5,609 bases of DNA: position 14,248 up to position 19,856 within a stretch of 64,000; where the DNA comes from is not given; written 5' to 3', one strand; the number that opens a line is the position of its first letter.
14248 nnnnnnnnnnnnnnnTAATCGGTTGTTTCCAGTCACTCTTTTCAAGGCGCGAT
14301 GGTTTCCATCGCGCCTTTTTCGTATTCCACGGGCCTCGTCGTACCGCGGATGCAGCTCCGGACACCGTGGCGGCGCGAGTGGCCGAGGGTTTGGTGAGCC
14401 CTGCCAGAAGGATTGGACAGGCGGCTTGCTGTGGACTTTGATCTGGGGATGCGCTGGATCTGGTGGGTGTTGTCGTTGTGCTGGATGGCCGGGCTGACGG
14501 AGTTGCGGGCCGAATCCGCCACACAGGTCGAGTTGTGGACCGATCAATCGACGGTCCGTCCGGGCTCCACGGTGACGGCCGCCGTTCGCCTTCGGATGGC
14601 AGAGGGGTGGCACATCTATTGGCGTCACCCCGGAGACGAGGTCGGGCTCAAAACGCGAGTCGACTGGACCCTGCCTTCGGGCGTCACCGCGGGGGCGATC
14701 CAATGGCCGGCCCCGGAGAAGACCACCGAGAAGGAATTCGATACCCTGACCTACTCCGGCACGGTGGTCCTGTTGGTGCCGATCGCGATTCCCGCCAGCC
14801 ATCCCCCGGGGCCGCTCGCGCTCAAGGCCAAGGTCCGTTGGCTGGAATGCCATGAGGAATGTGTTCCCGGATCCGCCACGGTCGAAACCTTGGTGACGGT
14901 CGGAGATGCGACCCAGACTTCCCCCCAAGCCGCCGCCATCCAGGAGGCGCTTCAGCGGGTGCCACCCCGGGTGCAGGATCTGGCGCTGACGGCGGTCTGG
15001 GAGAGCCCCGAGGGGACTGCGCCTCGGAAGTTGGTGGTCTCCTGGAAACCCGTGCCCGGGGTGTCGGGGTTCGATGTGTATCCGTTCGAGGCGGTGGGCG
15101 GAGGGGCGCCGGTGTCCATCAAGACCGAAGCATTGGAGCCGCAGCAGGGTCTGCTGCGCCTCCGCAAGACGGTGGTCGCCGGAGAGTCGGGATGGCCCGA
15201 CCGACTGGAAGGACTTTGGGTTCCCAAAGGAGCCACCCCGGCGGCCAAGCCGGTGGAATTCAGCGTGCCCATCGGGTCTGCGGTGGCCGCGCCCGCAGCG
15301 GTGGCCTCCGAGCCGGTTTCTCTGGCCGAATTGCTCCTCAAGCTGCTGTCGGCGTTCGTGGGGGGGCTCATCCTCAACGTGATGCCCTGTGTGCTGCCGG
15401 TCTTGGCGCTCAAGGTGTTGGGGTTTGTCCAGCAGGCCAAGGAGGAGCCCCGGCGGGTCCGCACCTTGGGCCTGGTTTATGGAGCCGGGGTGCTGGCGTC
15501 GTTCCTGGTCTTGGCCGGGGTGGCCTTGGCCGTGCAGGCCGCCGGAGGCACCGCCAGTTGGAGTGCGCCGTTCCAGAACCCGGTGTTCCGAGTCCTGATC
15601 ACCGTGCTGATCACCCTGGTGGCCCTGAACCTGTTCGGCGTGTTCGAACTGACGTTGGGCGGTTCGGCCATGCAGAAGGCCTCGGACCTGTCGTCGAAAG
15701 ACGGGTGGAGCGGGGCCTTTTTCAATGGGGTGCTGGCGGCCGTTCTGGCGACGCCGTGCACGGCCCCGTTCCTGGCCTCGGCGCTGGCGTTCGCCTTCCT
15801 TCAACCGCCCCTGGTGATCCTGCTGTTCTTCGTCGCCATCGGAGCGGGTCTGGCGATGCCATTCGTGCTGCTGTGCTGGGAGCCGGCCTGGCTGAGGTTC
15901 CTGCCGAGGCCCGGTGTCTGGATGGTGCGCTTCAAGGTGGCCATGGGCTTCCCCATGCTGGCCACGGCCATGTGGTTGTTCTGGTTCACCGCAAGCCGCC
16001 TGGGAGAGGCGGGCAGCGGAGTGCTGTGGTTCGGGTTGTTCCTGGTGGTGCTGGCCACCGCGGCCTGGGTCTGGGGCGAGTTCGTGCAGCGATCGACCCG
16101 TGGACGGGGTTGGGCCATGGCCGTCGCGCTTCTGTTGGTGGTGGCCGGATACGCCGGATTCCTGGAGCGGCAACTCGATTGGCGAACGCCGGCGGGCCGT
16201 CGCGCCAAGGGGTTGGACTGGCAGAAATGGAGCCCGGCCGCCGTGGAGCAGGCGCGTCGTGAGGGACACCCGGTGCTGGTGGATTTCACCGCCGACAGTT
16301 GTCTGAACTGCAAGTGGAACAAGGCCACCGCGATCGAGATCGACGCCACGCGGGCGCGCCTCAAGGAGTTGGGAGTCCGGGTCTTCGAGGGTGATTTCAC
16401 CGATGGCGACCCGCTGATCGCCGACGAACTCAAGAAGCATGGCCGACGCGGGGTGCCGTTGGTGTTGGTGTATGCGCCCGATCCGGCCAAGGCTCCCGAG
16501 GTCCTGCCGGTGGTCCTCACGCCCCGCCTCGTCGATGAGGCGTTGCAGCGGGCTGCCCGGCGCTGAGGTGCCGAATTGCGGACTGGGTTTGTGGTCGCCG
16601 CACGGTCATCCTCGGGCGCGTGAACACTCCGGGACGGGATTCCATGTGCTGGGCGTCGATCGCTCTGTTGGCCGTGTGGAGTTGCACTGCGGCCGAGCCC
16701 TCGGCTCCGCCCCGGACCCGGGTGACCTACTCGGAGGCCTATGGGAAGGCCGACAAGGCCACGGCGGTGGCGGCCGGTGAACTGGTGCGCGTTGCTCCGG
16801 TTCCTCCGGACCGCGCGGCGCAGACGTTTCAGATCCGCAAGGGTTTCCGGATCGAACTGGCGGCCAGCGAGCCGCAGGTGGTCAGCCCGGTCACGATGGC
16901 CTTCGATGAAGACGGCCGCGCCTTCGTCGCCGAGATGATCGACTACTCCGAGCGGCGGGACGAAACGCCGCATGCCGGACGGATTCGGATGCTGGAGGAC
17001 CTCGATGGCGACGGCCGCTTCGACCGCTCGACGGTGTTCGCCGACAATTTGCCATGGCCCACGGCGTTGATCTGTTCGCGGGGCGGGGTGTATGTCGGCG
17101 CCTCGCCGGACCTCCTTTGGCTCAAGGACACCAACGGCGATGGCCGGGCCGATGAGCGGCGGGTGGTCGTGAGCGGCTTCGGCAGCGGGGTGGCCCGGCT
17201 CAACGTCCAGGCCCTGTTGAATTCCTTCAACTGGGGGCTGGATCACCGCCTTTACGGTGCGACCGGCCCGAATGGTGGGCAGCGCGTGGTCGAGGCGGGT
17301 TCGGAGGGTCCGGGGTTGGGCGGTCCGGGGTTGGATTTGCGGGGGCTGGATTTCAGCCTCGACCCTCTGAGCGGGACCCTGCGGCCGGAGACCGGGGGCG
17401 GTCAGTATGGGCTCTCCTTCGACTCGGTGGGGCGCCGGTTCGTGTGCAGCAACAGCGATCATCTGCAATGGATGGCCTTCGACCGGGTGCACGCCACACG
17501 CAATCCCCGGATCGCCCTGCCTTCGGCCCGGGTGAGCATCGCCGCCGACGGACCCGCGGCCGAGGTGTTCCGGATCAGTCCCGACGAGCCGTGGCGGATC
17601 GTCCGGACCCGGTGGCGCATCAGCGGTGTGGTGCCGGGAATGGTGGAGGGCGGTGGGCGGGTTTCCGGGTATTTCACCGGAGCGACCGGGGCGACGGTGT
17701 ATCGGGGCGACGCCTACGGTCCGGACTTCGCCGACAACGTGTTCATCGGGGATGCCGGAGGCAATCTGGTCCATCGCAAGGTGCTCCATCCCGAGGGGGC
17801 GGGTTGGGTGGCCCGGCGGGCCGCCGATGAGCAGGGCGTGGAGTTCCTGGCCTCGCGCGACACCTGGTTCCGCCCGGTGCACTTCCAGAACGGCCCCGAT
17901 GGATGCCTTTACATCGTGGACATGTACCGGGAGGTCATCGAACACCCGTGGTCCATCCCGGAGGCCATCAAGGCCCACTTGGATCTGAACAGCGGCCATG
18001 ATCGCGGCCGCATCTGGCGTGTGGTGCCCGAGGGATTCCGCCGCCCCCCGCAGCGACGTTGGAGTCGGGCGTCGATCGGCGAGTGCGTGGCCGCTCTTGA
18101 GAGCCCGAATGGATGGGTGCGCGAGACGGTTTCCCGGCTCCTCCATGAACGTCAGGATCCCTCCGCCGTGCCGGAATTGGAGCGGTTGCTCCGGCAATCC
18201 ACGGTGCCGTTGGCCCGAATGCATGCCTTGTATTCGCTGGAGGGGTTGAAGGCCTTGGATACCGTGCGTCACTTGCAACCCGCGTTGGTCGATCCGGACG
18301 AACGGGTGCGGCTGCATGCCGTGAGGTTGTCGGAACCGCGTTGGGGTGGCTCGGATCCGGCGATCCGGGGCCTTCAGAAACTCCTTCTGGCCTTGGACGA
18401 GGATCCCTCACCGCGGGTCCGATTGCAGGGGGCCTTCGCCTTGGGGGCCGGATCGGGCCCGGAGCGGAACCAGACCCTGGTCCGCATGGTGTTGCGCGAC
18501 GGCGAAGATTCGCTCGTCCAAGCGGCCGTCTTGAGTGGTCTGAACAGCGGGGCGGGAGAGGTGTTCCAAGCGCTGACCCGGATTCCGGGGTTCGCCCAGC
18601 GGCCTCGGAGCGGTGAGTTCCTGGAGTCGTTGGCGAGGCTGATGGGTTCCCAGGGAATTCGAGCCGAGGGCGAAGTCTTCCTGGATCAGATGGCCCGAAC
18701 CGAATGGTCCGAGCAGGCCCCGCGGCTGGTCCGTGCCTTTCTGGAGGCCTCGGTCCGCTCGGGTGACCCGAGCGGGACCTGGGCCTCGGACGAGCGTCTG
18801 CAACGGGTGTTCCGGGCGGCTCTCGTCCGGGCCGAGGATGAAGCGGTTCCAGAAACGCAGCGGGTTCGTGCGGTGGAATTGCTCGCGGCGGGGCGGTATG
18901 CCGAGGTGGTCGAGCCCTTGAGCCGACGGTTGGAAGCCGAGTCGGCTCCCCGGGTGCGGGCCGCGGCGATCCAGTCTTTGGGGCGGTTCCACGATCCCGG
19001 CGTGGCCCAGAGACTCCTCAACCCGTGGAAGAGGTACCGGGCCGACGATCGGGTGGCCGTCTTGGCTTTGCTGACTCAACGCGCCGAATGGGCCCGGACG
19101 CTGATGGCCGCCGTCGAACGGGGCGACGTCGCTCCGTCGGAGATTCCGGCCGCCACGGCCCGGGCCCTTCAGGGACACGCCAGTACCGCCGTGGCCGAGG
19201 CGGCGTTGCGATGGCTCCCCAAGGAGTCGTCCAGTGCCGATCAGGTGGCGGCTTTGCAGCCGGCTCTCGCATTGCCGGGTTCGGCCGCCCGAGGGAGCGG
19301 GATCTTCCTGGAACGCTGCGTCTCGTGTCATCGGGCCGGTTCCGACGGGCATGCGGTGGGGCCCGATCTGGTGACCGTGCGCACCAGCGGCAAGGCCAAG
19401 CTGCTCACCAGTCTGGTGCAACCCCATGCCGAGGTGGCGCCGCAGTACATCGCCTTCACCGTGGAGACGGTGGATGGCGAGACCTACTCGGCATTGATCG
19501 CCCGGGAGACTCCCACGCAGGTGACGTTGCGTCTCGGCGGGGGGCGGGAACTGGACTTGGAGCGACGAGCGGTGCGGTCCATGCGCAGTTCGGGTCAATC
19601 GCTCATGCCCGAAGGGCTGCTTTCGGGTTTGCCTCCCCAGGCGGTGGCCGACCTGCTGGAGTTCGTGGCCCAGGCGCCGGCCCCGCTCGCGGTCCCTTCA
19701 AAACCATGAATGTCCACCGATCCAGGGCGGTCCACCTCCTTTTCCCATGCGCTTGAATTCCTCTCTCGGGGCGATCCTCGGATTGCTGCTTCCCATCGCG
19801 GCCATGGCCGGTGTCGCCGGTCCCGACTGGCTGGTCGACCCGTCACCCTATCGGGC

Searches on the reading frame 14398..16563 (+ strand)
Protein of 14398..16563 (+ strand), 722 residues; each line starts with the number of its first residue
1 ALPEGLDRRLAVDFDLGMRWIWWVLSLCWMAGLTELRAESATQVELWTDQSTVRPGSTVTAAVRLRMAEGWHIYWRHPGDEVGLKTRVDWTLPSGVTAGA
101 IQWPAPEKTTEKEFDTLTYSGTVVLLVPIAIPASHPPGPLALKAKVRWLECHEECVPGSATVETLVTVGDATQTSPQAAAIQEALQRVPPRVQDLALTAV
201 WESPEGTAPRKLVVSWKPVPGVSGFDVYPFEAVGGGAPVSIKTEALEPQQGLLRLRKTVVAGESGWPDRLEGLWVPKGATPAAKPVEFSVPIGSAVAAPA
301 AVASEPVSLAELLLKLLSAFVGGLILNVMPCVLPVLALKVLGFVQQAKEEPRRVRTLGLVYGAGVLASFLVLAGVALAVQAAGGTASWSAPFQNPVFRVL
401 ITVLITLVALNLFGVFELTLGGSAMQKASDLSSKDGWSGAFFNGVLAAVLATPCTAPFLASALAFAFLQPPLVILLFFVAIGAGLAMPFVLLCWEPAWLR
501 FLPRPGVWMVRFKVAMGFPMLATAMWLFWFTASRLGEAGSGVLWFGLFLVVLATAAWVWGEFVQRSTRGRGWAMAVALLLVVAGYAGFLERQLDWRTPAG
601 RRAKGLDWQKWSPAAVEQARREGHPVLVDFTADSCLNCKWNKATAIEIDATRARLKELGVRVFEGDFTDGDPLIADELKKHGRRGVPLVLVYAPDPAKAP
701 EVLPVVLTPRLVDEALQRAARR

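Call 16: search_protein_families(library=pfam, proteins=[window:14398-16563:+], max_evalue=0.001)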
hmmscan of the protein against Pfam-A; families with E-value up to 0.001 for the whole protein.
window:14398-16563:+ (722 aa): 3 families
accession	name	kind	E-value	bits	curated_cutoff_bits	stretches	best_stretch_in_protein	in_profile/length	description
PF02683.22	DsbD_TM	-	3.5e-22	79.2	27.1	1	314-528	3-215/219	Cytochrome C biogenesis protein transmembrane domain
PF11412.14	DsbD_N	-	2.8e-20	72.9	25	1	53-165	15-117/119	Thiol:disulfide interchange protein DsbD, N-terminal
PF13899.12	Thioredoxin_7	-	5.4e-14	52.5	27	1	607-694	1-83/83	Thioredoxin-like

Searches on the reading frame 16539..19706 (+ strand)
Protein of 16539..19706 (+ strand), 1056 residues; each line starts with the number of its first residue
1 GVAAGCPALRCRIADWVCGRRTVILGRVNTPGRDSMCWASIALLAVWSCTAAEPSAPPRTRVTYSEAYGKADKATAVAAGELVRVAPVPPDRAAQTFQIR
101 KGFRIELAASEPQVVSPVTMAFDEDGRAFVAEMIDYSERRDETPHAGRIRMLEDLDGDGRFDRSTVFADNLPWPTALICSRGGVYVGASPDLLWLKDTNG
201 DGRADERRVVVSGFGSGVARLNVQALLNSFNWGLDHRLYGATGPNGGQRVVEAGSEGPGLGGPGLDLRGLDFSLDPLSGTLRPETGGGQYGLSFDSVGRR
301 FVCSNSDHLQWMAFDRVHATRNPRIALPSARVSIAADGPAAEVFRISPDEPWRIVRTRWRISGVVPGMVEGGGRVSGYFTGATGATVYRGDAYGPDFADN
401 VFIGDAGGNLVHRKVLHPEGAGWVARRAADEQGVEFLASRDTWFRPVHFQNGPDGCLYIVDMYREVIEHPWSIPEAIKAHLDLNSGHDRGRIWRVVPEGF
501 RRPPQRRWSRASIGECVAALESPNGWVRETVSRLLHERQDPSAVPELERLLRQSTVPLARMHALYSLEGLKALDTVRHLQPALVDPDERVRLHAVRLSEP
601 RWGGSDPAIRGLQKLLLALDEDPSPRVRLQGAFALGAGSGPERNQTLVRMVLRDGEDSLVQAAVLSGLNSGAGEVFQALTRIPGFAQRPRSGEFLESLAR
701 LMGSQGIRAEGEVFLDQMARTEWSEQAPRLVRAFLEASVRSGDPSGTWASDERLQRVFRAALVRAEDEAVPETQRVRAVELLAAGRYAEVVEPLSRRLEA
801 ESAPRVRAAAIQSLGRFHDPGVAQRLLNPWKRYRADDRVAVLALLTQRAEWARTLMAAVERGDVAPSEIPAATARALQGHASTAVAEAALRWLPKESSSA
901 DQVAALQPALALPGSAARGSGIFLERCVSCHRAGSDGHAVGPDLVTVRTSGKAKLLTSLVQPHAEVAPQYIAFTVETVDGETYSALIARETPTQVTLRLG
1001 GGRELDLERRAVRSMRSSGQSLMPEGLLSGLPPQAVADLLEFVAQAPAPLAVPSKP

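Call 16: search_protein_families(library=pfam, proteins=[window:16539-19706:+], max_evalue=0.001)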
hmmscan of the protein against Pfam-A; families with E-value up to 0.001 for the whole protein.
window:16539-19706:+ (1056 aa): 4 families
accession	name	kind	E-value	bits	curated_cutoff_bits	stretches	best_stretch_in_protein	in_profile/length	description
PF23500.1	DUF7133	-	7e-121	404.6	27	1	90-498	2-384/385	Domain of unknown function (DUF7133)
PF13646.12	HEAT_2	-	1.7e-20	73.5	27.7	2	518-595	6-84/88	HEAT repeats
PF02985.28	HEAT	-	8e-08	32.3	23.5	0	615-637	4-26/31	HEAT repeat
PF00034.26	Cytochrom_C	-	0.0005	21.8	21.3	0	916-947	1-33/90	Cytochrome c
